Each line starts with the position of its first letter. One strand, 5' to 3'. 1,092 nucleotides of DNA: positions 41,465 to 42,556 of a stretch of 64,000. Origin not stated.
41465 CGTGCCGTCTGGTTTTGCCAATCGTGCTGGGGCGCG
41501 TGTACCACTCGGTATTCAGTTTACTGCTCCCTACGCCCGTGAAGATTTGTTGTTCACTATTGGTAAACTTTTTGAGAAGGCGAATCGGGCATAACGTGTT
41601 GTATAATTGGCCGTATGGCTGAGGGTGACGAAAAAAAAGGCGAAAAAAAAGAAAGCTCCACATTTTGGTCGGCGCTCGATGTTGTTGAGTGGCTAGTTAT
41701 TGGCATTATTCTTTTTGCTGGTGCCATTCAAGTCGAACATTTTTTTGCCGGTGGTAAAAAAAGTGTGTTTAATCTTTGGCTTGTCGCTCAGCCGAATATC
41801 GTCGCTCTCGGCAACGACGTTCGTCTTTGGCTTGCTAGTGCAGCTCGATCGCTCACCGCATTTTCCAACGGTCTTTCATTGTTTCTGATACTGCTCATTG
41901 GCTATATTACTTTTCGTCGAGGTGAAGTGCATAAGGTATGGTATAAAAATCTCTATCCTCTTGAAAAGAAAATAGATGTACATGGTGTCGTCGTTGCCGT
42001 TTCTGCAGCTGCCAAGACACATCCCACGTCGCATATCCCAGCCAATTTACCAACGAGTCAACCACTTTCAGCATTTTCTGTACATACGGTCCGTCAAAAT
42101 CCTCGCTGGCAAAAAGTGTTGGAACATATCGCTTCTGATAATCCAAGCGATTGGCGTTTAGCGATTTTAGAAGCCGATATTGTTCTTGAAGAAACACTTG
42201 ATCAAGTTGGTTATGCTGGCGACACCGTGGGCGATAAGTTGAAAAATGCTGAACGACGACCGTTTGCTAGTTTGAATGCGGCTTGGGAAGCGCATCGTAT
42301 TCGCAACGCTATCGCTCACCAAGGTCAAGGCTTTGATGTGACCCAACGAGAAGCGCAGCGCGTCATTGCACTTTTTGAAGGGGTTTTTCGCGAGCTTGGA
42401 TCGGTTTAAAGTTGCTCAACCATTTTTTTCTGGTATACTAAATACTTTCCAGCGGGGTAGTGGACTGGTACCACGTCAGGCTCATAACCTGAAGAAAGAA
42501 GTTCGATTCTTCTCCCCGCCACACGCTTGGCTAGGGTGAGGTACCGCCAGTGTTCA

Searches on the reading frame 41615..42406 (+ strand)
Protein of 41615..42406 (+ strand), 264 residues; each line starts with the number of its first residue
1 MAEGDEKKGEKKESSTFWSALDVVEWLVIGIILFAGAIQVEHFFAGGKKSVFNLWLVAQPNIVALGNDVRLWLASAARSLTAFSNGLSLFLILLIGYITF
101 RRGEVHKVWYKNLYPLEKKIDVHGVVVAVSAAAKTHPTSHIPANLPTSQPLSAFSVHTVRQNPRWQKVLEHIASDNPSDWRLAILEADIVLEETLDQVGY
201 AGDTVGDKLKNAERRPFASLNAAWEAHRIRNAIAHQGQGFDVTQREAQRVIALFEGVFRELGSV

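Call 99: search_protein_families(library=pfam, proteins=[window:41615-42406:+], max_evalue=0.01)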
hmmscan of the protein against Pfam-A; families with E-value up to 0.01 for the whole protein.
window:41615-42406:+ (264 aa): 1 family
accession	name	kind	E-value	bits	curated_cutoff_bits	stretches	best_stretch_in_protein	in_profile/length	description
PF04299.18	FMN_bind_2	-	0.005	17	22.4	1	116-170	15-70/168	Putative FMN-binding domain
